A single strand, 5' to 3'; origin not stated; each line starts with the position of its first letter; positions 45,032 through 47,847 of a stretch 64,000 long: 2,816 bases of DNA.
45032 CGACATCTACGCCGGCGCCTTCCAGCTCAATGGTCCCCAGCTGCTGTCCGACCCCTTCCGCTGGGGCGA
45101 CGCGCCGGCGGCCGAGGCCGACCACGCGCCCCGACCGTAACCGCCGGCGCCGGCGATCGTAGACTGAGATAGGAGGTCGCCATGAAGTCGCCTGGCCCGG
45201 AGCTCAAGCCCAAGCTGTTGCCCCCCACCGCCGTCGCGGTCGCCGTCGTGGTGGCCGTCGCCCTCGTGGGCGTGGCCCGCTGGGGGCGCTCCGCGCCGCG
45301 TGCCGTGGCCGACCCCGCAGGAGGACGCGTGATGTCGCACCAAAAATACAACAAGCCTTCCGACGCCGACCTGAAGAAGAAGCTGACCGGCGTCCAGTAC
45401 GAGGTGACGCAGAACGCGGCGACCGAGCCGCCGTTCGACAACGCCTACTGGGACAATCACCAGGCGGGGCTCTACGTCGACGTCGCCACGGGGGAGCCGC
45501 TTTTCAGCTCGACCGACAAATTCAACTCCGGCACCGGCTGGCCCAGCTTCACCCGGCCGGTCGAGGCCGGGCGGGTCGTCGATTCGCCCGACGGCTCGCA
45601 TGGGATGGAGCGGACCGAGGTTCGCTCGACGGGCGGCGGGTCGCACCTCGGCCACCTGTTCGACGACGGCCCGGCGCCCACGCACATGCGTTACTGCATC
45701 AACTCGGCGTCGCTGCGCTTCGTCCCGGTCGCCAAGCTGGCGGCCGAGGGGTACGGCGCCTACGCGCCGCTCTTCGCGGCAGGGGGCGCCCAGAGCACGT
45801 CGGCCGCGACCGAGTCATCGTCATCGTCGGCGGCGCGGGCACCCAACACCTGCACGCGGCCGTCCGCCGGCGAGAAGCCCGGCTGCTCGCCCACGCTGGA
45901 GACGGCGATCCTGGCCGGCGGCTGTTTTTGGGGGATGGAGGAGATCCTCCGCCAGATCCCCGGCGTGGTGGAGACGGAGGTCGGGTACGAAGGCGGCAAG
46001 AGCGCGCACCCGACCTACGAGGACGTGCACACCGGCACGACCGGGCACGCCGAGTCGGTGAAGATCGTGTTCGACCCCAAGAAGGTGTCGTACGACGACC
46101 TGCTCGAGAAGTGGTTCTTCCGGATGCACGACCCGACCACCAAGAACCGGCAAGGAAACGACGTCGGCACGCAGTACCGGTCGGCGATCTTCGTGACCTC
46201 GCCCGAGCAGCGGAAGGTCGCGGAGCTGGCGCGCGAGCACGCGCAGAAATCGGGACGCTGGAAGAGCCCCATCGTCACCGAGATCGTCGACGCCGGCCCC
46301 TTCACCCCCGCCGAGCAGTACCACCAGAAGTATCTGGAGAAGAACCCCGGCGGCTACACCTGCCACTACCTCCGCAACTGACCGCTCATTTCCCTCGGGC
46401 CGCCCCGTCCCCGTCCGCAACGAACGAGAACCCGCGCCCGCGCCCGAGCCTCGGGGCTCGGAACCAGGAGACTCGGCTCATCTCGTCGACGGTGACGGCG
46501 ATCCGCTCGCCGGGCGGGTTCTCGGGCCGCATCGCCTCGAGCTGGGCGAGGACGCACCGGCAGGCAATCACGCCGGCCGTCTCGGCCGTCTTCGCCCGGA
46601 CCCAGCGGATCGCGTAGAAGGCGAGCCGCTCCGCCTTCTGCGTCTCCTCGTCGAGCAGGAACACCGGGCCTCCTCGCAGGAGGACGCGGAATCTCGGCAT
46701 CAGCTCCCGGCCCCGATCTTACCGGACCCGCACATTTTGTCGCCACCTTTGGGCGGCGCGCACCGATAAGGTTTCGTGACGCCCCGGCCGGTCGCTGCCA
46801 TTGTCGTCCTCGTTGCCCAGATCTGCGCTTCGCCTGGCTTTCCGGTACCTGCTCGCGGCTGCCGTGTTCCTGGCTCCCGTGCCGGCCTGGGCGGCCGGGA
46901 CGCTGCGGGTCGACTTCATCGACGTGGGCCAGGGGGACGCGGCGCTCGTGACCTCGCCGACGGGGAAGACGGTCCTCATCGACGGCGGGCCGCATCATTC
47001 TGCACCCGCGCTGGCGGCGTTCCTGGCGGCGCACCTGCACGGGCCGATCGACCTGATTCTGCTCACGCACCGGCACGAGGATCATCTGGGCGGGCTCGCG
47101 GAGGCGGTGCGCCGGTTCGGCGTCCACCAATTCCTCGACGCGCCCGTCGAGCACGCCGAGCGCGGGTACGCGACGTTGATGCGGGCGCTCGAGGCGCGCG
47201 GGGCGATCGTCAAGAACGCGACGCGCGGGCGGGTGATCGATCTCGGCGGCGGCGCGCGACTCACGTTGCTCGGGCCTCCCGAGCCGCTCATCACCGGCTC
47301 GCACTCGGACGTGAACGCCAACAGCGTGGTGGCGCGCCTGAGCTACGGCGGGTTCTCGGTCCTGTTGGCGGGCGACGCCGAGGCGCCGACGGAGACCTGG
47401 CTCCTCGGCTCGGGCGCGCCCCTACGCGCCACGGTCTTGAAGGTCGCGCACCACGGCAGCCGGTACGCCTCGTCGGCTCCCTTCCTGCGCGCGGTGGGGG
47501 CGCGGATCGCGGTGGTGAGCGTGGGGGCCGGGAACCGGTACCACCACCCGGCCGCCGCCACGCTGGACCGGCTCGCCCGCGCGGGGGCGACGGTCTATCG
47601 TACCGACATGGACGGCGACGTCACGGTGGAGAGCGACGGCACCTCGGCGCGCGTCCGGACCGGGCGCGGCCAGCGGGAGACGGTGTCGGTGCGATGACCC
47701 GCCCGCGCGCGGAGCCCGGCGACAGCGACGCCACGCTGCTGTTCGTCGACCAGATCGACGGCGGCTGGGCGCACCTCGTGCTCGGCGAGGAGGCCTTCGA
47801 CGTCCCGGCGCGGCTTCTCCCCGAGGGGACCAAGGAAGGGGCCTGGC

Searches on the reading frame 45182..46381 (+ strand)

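Call 37: search_protein_families(library=pfam, proteins=[window:45182-46381:+], max_evalue=0.001)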
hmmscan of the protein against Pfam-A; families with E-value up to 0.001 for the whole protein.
window:45182-46381:+ (399 aa): 2 families
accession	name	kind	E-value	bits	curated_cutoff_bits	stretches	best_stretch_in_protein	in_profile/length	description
PF01625.27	PMSR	-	5.8e-65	218.7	23.7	1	241-393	1-152/153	Peptide methionine sulfoxide reductase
PF01641.26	SelR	-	7e-45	152.2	24.9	1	68-182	1-116/116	SelR domain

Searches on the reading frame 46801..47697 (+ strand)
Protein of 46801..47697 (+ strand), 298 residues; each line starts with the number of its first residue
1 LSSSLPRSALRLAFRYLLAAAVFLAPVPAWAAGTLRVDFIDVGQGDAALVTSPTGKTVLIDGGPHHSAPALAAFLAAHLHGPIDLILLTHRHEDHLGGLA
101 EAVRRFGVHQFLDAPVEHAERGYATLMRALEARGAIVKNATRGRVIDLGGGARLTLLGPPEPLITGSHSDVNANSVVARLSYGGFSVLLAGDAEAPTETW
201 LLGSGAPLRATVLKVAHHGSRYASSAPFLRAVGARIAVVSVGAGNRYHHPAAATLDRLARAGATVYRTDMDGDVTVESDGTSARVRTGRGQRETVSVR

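Call 62: search_protein_families(library=pfam, proteins=[window:46801-47697:+], max_evalue=0.01)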
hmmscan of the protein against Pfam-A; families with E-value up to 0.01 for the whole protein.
window:46801-47697:+ (298 aa): 4 families
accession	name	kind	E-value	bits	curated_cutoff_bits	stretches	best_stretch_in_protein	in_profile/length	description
PF00753.33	Lactamase_B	-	2e-16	61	22.7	1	41-242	2-195/196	Metallo-beta-lactamase superfamily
PF12706.13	Lactamase_B_2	-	2.1e-06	27.9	27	1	57-107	2-53/200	Beta-lactamase superfamily domain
PF25281.1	MBL_MAP1B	-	0.00023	20.7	37.6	1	42-105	28-87/279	MAP1B MBL-like domain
PF16661.11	Lactamase_B_6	-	0.0022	17.8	27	1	57-116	8-69/193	Metallo-beta-lactamase superfamily domain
